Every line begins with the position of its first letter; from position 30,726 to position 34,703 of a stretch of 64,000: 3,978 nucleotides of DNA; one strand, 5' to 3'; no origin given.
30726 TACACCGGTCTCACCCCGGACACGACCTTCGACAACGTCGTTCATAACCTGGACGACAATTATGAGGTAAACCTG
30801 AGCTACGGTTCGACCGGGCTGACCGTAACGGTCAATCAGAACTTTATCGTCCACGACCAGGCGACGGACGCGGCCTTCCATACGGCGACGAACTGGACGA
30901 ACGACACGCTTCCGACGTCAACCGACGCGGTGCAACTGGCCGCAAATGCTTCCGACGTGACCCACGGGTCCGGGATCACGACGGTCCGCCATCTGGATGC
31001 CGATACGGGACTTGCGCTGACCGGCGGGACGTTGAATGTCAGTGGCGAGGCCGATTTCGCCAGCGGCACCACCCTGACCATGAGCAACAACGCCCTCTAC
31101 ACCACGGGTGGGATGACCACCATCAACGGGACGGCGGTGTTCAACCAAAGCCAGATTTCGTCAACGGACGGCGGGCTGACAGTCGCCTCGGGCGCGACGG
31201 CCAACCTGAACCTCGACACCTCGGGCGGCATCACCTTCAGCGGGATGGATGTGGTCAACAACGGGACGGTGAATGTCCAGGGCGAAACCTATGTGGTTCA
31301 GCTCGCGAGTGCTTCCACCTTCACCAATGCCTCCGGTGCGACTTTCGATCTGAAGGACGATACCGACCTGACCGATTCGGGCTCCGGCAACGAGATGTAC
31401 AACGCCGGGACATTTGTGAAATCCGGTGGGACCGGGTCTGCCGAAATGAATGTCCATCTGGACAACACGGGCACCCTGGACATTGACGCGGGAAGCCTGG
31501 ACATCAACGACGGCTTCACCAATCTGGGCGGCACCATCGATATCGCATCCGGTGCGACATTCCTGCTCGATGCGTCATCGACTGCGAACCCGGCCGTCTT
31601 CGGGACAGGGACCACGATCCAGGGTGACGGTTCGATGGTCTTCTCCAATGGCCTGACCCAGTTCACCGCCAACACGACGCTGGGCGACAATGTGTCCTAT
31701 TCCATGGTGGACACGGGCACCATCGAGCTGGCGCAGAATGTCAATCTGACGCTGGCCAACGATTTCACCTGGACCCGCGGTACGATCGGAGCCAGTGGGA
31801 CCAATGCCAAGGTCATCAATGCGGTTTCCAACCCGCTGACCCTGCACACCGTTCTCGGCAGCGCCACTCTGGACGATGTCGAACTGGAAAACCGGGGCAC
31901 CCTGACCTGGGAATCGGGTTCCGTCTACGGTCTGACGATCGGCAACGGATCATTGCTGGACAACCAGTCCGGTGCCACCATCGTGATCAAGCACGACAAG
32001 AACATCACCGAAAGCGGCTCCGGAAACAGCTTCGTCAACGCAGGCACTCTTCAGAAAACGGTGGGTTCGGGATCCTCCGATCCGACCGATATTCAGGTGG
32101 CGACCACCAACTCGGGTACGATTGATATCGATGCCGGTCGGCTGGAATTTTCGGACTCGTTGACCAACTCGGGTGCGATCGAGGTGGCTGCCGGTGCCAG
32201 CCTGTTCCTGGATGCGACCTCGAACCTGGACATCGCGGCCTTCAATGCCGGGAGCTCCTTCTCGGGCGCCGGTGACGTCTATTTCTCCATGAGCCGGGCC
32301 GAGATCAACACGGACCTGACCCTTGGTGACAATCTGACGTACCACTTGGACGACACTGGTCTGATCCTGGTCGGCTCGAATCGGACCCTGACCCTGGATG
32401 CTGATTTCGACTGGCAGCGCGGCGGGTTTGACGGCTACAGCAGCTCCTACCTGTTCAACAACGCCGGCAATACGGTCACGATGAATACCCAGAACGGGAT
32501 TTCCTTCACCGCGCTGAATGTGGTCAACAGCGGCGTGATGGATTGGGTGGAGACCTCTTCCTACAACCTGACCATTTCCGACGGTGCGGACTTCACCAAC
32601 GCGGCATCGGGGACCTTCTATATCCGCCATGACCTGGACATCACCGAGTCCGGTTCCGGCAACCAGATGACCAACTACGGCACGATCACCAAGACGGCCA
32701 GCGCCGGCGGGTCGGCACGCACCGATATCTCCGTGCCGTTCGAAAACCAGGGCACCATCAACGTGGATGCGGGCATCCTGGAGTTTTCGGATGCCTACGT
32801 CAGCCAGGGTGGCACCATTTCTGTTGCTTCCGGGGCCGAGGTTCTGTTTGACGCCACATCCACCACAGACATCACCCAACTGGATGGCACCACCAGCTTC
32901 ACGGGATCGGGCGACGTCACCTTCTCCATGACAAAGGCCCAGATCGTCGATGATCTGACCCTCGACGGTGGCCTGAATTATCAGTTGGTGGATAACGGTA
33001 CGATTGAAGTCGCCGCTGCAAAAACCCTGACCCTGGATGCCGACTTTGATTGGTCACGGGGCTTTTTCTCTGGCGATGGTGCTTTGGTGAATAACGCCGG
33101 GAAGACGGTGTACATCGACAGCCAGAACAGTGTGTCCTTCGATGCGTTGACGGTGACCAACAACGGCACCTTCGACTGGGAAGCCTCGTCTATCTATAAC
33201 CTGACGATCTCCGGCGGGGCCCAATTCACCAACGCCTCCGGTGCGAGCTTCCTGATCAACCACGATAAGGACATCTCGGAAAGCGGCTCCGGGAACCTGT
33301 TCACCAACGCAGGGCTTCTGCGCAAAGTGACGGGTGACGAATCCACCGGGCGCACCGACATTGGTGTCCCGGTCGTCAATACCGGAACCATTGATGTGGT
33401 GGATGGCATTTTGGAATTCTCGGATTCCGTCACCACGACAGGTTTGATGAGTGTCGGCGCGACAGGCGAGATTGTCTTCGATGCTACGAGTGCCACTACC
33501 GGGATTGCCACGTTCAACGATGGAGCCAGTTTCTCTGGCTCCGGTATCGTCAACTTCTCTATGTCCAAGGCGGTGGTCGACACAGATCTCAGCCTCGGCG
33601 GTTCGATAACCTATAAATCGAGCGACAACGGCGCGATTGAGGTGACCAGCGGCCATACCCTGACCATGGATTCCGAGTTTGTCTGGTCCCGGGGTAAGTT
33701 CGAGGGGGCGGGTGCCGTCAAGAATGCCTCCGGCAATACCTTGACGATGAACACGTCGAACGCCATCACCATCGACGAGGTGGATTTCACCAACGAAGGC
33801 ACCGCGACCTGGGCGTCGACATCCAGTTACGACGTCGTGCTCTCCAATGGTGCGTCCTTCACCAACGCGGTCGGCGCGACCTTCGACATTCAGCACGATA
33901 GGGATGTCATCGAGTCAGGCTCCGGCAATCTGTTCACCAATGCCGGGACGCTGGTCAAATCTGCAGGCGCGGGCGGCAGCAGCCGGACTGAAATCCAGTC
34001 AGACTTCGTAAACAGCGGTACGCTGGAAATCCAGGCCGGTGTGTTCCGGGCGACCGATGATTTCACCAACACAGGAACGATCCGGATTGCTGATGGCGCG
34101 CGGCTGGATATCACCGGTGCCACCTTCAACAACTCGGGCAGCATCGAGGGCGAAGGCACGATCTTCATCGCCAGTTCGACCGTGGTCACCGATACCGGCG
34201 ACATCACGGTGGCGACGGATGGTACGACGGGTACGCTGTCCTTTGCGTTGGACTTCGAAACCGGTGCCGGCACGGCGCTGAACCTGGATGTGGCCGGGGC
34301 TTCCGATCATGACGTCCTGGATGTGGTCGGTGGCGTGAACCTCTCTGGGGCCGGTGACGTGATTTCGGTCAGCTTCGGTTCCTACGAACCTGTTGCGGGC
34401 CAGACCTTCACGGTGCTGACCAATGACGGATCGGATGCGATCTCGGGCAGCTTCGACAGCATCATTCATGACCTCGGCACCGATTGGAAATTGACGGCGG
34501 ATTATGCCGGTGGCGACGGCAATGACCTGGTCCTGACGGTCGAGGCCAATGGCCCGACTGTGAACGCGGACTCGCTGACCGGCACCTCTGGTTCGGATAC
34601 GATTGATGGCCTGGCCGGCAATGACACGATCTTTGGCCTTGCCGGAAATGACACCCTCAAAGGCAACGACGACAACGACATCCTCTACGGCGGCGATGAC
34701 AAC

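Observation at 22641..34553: Three consecutive, mutually different beta-solenoid cassettes (~4,000 aa), each looking like a complete autotransporter-style passenger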

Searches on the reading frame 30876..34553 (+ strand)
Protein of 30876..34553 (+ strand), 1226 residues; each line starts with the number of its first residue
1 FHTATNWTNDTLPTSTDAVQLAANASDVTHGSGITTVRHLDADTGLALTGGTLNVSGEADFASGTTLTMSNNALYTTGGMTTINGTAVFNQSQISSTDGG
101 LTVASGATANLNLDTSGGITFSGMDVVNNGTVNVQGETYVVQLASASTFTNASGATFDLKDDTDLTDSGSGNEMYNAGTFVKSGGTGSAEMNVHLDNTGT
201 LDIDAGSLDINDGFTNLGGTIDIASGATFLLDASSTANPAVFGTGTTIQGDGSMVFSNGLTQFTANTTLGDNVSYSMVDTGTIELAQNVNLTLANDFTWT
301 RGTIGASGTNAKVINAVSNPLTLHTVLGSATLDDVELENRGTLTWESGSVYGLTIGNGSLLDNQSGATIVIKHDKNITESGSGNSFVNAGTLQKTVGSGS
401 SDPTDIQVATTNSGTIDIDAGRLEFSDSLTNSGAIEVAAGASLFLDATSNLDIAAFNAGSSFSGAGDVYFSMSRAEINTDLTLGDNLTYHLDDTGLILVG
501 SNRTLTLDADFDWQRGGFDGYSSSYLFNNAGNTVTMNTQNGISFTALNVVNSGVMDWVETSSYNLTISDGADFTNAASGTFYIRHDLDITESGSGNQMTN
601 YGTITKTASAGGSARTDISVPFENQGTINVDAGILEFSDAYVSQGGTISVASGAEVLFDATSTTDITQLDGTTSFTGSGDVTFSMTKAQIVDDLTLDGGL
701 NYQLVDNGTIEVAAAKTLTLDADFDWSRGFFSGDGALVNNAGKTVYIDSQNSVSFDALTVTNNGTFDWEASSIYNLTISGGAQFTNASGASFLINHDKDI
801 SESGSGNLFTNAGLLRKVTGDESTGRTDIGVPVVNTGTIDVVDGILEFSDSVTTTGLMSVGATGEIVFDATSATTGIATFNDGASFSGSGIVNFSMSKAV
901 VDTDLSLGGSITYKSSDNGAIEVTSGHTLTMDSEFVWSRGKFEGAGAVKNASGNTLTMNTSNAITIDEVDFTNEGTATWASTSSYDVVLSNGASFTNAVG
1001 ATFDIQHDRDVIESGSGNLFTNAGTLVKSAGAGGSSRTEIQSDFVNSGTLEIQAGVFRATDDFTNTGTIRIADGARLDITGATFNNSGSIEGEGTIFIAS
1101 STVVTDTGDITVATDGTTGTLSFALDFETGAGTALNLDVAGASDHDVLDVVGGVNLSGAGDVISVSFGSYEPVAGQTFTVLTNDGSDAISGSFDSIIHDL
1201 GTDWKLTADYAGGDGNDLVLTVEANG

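Call 11: search_protein_families(library=ncbifam, proteins=[window:30876-34553:+], max_evalue=10)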
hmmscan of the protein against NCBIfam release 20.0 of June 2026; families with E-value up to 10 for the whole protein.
window:30876-34553:+ (1226 aa): 0 families

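Call 16: find_homologous_proteins(query=window:30876-34553:+, max_evalue=0.001)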
Query window:30876-34553:+ (1226 aa): 118 proteins with E <= 0.001 among 8000 candidates.
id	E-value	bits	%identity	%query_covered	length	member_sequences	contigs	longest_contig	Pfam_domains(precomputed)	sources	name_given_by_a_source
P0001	1.5e-49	187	28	92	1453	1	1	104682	-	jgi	jgi:hypothetical protein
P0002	4.3e-47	179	27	73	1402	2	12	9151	-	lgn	-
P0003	1.7e-45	174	26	89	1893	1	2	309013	-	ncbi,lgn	-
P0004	1.8e-41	160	30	27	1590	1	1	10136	PF17963.8,PF17892.8,PF18962.8,PF17803.8,PF13860.13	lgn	-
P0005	5.1e-40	155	25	86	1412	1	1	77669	-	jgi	jgi:hypothetical protein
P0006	2.8e-39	153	27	96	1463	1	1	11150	-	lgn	-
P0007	1.2e-35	141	27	94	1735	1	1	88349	-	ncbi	-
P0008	1.5e-35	141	28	90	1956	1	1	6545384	PF07589.17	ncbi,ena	-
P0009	8.4e-34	135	26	89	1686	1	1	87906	-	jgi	jgi:hypothetical protein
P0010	2.2e-33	133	27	87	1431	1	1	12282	-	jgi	jgi:hypothetical protein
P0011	7.7e-32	128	28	56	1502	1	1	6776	-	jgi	jgi:hypothetical protein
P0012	1.8e-31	127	29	70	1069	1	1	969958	-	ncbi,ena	-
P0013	6.0e-31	125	29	50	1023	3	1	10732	-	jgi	jgi:hypothetical protein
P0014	2.3e-28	117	24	90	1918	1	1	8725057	-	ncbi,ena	-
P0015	8.2e-28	115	27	79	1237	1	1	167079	-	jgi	jgi:hypothetical protein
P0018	1.2e-26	111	25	96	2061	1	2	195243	PF13229.13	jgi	jgi:fibronectin-binding autotransporter adhesin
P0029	9.3e-23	98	27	40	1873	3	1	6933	PF12951.14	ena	-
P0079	5.9e-10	56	27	77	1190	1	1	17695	PF27415.1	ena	-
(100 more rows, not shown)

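Call 22: search_protein_families(library=pfam, proteins=[P0029, P0018, P0079], max_evalue=0.01)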
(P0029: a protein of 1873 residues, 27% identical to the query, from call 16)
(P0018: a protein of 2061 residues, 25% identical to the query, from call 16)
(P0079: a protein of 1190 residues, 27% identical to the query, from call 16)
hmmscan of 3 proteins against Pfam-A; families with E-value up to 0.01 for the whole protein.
P0029 (1873 aa): 3 families
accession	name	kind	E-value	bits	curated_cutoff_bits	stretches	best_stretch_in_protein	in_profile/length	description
PF12951.13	PATR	-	3.3e-05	24.3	27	1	167-198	1-30/30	Passenger-associated-transport-repeat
PF07589.16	PEP-CTERM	-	0.0011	19.4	20.7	1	1851-1871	3-24/24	PEP-CTERM motif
PF00404.24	Dockerin_1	-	0.0021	18.6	22.9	1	1775-1829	2-51/57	Dockerin type I domain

P0018 (2061 aa): 1 family
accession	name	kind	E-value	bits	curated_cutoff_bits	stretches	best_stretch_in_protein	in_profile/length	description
PF13229.12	Beta_helix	-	2.5e-08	34.1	25.9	1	98-221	31-139/158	Right handed beta helix region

P0079 (1190 aa): 1 family
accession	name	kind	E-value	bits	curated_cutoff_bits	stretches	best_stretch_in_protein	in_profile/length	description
PF20844.2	PCF11_RFEG_rpt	-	0.0049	17.5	43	0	872-961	7-96/100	Pre-mRNA cleavage complex 2 protein Pcf11, RFEGP repeat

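Call 57: search_dna_similar(query=window:30876-34553:+, collection=plasmids, mode=protein, max_evalue=0.00001, max_rows=25)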
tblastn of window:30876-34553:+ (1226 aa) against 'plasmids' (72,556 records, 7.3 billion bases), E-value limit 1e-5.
Records with a match: 1; places in all: 2; records where one place covers at least 80% of the query: 1.
Best place of each record, by identity: <60% 1.
By first word of the organism name: Crocosphaera 1.
By predicted mobility (MOB-suite, as given by PLSDB): mobilizable 1.
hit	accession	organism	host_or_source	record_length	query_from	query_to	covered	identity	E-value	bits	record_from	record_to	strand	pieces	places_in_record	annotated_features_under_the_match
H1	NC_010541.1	Crocosphaera subtropica ATCC 51142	-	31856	4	1051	85%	25.1%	7e-6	59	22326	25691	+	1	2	Calx-beta domain-containing protein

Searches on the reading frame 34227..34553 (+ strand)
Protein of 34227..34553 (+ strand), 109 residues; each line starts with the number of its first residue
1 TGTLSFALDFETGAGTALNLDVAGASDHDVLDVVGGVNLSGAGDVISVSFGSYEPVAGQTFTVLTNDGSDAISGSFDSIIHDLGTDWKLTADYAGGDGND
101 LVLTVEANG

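Call 58: predict_structure(alignment_id=A5)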
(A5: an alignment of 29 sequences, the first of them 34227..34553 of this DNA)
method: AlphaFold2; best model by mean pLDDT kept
length: 109 residues; sequences in the alignment: 29
mean_pLDDT: 94.6   pTM: 0.86
mean pLDDT of the five models: 94.6, 94.5, 93.9, 93.8, 93.4
residues with pLDDT >= 90: 99; 70-90: 8; 50-70: 2; < 50: 0
segments of 3 or more residues with pLDDT < 50: none
pLDDT, mean of each block of 10 residues (from residue 1): 96 97 97 95 97 97 93 95 97 82 94
secondary structure, 60 per line:
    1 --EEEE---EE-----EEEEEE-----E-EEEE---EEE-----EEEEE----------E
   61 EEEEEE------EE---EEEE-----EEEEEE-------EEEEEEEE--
elements in order: E3-6 E17-22 E30-33 E37-39 E45-49 E60-66 E78-81 E87-92 E100-107

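Call 61: fold_search(model_id=the predicted structure, library=pdb)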
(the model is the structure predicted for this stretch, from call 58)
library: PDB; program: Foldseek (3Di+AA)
matches with E <= 10: 45; with E <= 0.001: 0
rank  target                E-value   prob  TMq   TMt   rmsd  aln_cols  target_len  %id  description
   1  7jvi_A                4.8e-03  1.00  0.70  0.21   4.1       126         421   18  Crystal structure of a beta-helix domain retrieved from capybara gut metagenome (released 2021-09-08)
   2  4p80_B                6.1e-01  0.05  0.19  0.14  14.2       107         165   13  Structure of ancestral PyrR protein (AncGREENPyrR) (released 2014-12-17)
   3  4p86_A                7.3e-01  0.05  0.19  0.13  12.7        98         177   16  Structure of PyrR protein from Bacillus subtilis with GMP (released 2014-12-17)
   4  4p86_C                7.7e-01  0.04  0.19  0.13  14.4       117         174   15  Structure of PyrR protein from Bacillus subtilis with GMP (released 2014-12-17)
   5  4p81_B                8.2e-01  0.05  0.19  0.13  12.5        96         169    8  Structure of ancestral PyrR protein (AncORANGEPyrR) (released 2014-12-17)
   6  4p82                  9.8e-01  0.04  0.19  0.13  13.9       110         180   14  Structure of PyrR protein from Bacillus subtilis (released 2014-12-17)
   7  7o9p                  1.2e+00  0.04  0.21  0.10  14.5       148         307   14  Crystal structure of the Awp3b (adhesin-like wall protein 3b) A-domain from Candida glabrata showing a gadolinium cluste (released 2021-12-15)
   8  1xz8_A                1.2e+00  0.04  0.19  0.14  12.5        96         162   10  Pyrr, The Regulator Of The Pyrimidine Biosynthetic Operon In Bacillus caldolyticus, Nucleotide-bound form (released 2005-03-01)
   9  2igb_B                1.2e+00  0.04  0.19  0.13  14.1       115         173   10  Crystal Structure of PyrR, The Regulator Of The Pyrimidine Biosynthetic Operon In Bacillus caldolyticus, UMP-bound for (released 2007-09-25)
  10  5hzw_A                1.3e+00  0.06  0.21  0.06  13.6        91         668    9  Crystal structure of the orphan region of human endoglin/CD105 in complex with BMP9 (released 2017-06-07)
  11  1a4x_B                1.3e+00  0.04  0.20  0.14  15.0       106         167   13  PYRR, THE BACILLUS SUBTILIS PYRIMIDINE BIOSYNTHETIC OPERON REPRESSOR, HEXAMERIC FORM (released 1998-08-05)
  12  1a3c                  1.3e+00  0.02  0.17  0.12  13.2        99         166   16  PYRR, THE BACILLUS SUBTILIS PYRIMIDINE BIOSYNTHETIC OPERON REPRESSOR, DIMERIC FORM (released 1998-08-05)
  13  4p80_A                1.4e+00  0.03  0.19  0.14  14.2       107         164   13  Structure of ancestral PyrR protein (AncGREENPyrR) (released 2014-12-17)
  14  1a4x_A                1.4e+00  0.03  0.18  0.13  13.9       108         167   13  PYRR, THE BACILLUS SUBTILIS PYRIMIDINE BIOSYNTHETIC OPERON REPRESSOR, HEXAMERIC FORM (released 1998-08-05)
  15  4p81_D                1.5e+00  0.03  0.19  0.13  12.5        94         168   11  Structure of ancestral PyrR protein (AncORANGEPyrR) (released 2014-12-17)
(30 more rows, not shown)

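Call 63: search_protein_representatives(alignment_id=A5)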
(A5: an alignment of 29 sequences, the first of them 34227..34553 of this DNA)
Query: 29 sequences, 107 profile positions. Proteins with E-value up to 0.001 (for the whole library): 42089; up to 1e-10: 19447; up to 1e-30: 270. The best 150 are listed.
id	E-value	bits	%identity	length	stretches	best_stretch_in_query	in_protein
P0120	2.1e-93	323.5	-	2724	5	1-106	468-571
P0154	2.2e-84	294.5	-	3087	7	1-90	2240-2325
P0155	2.2e-74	262.3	-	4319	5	1-102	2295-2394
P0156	5.6e-74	261.0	-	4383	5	1-102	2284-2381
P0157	5.4e-72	254.6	-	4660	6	1-85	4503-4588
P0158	2.1e-68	243.1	-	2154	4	2-104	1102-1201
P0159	1.0e-67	240.9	-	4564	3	2-105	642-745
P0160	8.4e-67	237.9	-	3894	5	1-101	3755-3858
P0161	3.8e-66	235.8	-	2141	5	2-80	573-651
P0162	1.6e-65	233.8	-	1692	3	2-103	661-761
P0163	1.4e-63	227.6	-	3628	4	1-78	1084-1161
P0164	2.8e-63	226.6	-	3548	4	1-102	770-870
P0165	5.9e-62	222.4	-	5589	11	4-101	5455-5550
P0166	2.6e-61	220.3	-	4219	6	1-98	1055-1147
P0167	1.8e-60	217.5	-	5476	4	1-99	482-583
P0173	9.3e-57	205.6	-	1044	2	3-99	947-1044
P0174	1.5e-56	204.9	-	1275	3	1-102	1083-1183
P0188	1.7e-50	185.5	-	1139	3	2-101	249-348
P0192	2.1e-49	182.0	-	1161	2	3-101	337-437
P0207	1.6e-46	172.7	-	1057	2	1-102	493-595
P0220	1.4e-44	166.4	-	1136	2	1-102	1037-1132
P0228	8.0e-43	160.8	-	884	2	1-103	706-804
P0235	9.2e-42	157.4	-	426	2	2-96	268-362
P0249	7.6e-41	154.5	-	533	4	1-90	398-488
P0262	4.1e-39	148.9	-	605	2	1-103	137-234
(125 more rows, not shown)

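Call 66: search_protein_families(library=pfam, proteins=[P0173, P0174, P0188, P0192, P0207, P0220, P0228, P0235, P0249, P0262], max_evalue=0.001)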
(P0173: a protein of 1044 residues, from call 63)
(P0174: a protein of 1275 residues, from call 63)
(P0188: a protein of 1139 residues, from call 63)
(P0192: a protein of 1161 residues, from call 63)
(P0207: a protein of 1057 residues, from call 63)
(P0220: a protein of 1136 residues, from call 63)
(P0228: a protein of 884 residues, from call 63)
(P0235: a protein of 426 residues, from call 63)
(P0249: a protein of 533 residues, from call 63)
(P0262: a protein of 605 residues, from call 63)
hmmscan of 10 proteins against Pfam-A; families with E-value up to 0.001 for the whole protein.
P0173 (1044 aa): 0 families

P0174 (1275 aa): 0 families

P0188 (1139 aa): 0 families

P0192 (1161 aa): 1 family
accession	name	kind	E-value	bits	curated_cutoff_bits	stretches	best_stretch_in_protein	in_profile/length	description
PF12951.13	PATR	-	3.9e-26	91.2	27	5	647-674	3-30/30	Passenger-associated-transport-repeat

P0207 (1057 aa): 0 families

P0220 (1136 aa): 2 families
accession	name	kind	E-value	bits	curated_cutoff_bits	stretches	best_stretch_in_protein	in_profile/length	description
PF12951.13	PATR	-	1.5e-15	57.4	27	2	354-382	1-29/30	Passenger-associated-transport-repeat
PF14828.11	Amnionless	-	0.00018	20.9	30.4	0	57-85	6-34/442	Amnionless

P0228 (884 aa): 5 families
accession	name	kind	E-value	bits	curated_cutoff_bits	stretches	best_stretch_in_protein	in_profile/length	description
PF18962.6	Por_Secre_tail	-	1.1e-15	58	27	1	816-882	1-74/75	Secretion system C-terminal sorting domain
PF22585.3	Sialidase-like_CBM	-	8.5e-13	48.9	27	0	194-234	51-91/156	Sialidase-like, CBM domain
PF16277.11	DUF4926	-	1.4e-05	24.8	29.1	0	861-881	28-48/57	Domain of unknown function (DUF4926)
PF16681.11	Ig_5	-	0.00032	21.5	27.3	0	126-151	27-52/82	Ig-like domain on T-cell surface glycoprotein CD3 epsilon chain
PF08881.15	CVNH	-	0.00033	21.8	24.5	0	497-618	27-101/102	CVNH domain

P0235 (426 aa): 0 families

P0249 (533 aa): 0 families

P0262 (605 aa): 0 families
